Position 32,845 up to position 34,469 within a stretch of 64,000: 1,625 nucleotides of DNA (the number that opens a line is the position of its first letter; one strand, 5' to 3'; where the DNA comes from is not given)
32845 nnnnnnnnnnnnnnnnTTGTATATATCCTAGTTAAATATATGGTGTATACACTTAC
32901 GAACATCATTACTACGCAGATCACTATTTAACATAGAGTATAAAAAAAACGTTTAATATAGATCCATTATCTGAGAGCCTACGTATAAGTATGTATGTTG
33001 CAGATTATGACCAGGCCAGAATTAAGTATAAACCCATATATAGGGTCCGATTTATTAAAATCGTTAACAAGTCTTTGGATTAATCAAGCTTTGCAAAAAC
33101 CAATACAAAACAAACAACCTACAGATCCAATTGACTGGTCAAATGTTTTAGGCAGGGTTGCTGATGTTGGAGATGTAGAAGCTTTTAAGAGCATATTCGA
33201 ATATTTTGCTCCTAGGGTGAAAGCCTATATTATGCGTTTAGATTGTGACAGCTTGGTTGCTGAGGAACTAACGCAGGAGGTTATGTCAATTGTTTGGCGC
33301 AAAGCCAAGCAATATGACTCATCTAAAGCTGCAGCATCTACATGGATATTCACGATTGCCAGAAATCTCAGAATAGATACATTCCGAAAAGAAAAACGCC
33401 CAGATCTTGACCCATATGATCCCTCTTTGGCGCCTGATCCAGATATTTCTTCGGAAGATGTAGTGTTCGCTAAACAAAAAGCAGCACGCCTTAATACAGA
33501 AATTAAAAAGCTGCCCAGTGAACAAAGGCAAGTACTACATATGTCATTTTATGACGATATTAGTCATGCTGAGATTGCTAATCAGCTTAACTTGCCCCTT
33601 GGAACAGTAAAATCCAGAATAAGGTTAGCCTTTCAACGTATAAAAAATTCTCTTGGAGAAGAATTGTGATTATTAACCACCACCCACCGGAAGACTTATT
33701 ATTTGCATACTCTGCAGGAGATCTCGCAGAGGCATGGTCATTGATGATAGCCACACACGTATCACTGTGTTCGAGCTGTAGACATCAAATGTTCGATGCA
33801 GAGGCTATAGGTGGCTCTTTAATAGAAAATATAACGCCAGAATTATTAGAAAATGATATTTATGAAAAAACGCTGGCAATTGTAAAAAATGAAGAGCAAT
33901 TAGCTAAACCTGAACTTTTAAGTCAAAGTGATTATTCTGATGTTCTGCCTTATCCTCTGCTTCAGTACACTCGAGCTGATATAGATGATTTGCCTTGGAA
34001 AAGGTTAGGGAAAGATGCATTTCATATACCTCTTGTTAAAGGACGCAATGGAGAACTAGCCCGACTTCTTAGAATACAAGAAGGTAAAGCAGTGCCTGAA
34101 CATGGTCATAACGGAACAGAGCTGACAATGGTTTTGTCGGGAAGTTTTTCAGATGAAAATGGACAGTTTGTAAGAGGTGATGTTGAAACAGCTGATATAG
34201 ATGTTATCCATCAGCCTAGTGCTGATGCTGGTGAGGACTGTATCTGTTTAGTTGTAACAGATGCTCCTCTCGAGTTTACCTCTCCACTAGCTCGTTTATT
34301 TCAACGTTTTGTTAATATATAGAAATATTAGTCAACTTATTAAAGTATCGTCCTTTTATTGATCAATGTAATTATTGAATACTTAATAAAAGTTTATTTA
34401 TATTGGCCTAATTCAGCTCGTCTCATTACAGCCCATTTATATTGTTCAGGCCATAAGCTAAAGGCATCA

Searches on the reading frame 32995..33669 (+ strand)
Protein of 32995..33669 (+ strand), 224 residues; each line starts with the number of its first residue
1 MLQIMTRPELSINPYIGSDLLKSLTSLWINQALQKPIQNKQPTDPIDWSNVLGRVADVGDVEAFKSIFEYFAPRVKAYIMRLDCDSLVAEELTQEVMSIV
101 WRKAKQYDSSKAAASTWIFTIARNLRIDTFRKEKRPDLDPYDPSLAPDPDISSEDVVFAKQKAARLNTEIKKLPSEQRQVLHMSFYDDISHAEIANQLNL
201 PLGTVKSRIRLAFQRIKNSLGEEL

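Call 7: search_protein_families(library=pfam, proteins=[window:32995-33669:+])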
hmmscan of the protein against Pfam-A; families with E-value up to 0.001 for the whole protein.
window:32995-33669:+ (224 aa): 3 families
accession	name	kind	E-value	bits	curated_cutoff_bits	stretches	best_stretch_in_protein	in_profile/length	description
PF04542.20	Sigma70_r2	-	1.4e-16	60.5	24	1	68-135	2-70/71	Sigma-70 region 2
PF04545.22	Sigma70_r4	-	6.5e-14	51.6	24.1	1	170-217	2-49/50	Sigma-70, region 4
PF08281.18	Sigma70_r4_2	-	5.7e-13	48.7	25.7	1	166-215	4-53/54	Sigma-70, region 4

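Call 40: search_solved_structures(query=window:33007-33666:+, show_alignments=1)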
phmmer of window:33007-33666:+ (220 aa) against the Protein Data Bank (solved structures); distinct sequences matched with E-value up to 0.001: 19.
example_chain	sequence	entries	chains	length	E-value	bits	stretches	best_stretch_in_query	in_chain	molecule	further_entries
2q1z_A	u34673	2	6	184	2.6e-43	151.5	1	39-214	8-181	RpoE, ECF SigE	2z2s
4nqw_A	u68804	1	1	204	1.8e-21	80.1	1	43-216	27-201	ECF RNA polymerase sigma factor SigK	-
6dv9_F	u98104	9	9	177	4.3e-16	62.6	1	56-216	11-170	ECF RNA polymerase sigma factor SigL | RNA polymerase sigma factor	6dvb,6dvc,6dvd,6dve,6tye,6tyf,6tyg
5wuq_A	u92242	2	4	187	4.7e-15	59.2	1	54-215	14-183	ECF RNA polymerase sigma factor SigW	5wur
9m9d_F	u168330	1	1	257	7.7e-12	48.7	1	34-216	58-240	ECF RNA polymerase sigma factor SigE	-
9m9e_F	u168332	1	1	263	8.3e-12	48.6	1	34-216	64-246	ECF RNA polymerase sigma factor SigE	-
9m98_F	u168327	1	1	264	8.4e-12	48.6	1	34-216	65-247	ECF RNA polymerase sigma factor SigE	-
6in7_B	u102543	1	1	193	1.1e-08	38.4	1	53-216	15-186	RNA polymerase sigma-H factor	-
8z6g_B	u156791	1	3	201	1.2e-08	38.2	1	53-216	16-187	RNA polymerase sigma factor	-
6jcy_F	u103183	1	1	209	3.7e-07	33.4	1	76-215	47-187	ECF RNA polymerase sigma factor SigH,ECF RNA polymerase sigma factor SigE,ECF RNA polymera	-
5uxx_A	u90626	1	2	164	1.2e-06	31.7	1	57-214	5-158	RNA polymerase sigma factor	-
1or7_A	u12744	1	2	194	1.6e-06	31.3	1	50-215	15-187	RNA polymerase sigma-E factor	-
6jbq_F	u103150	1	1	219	2.2e-06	30.9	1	49-215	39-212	ECF RNA polymerase sigma-E factor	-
6jhe_A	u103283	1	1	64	2.5e-06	30.7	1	162-215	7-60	ECF RNA polymerase sigma factor SigW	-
5zx2_F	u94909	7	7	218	4.5e-06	29.9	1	76-215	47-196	ECF RNA polymerase sigma factor SigH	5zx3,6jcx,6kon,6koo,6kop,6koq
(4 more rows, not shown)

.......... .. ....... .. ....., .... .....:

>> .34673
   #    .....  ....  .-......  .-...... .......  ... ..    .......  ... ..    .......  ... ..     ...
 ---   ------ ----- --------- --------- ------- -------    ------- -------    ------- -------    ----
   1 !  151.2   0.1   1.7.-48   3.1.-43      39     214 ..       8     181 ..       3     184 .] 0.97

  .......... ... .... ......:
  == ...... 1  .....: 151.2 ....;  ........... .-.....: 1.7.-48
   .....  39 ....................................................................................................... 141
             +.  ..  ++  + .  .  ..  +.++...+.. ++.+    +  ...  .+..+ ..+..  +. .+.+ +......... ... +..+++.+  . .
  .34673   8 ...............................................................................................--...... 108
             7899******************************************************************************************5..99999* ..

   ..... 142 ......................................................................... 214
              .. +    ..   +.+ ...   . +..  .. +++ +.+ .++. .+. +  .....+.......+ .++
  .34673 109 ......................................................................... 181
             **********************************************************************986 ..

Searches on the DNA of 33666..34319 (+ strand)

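Call 69: search_rna_families(source=L008, start=915, end=1060, threshold=evalue, max_evalue=10, show_alignments=3)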
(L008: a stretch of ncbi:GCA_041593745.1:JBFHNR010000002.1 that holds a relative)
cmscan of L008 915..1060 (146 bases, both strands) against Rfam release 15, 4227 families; matches with E-value up to 10: 8.
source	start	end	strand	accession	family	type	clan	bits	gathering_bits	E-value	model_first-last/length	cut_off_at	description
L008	956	1015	-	RF02497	Atu_C10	Gene; sRNA;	-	19.1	60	0.079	1-89/89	no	Rhizobiales sRNA Atu_C10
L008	955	1012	+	RF03660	mir-4018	Gene; miRNA;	-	16.2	66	0.58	1-54/54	no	mir-4018 microRNA precursor family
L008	963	1009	-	RF03425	mir-1292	Gene; miRNA;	-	15.8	90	2.5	1-66/66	no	mir-1292 microRNA precursor family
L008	956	1017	-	RF03660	mir-4018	Gene; miRNA;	-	15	66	1.2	1-54/54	no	mir-4018 microRNA precursor family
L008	959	1013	-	RF00879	mir-615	Gene; miRNA;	-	14.1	90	6.5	1-85/85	no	mir-615 microRNA precursor family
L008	954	1016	+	RF03595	mir-3569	Gene; miRNA;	-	13.3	50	3.7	1-58/58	no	mir-3569 microRNA precursor family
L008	960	1011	-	RF00752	mir-14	Gene; miRNA;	-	11.6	53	7.6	11-53/63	no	mir-14 microRNA precursor family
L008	956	1060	-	RF02566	Ms1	Gene; sRNA;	-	10.2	162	0.74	47-304/304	5'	Mycobacterium smegmatis small RNA 1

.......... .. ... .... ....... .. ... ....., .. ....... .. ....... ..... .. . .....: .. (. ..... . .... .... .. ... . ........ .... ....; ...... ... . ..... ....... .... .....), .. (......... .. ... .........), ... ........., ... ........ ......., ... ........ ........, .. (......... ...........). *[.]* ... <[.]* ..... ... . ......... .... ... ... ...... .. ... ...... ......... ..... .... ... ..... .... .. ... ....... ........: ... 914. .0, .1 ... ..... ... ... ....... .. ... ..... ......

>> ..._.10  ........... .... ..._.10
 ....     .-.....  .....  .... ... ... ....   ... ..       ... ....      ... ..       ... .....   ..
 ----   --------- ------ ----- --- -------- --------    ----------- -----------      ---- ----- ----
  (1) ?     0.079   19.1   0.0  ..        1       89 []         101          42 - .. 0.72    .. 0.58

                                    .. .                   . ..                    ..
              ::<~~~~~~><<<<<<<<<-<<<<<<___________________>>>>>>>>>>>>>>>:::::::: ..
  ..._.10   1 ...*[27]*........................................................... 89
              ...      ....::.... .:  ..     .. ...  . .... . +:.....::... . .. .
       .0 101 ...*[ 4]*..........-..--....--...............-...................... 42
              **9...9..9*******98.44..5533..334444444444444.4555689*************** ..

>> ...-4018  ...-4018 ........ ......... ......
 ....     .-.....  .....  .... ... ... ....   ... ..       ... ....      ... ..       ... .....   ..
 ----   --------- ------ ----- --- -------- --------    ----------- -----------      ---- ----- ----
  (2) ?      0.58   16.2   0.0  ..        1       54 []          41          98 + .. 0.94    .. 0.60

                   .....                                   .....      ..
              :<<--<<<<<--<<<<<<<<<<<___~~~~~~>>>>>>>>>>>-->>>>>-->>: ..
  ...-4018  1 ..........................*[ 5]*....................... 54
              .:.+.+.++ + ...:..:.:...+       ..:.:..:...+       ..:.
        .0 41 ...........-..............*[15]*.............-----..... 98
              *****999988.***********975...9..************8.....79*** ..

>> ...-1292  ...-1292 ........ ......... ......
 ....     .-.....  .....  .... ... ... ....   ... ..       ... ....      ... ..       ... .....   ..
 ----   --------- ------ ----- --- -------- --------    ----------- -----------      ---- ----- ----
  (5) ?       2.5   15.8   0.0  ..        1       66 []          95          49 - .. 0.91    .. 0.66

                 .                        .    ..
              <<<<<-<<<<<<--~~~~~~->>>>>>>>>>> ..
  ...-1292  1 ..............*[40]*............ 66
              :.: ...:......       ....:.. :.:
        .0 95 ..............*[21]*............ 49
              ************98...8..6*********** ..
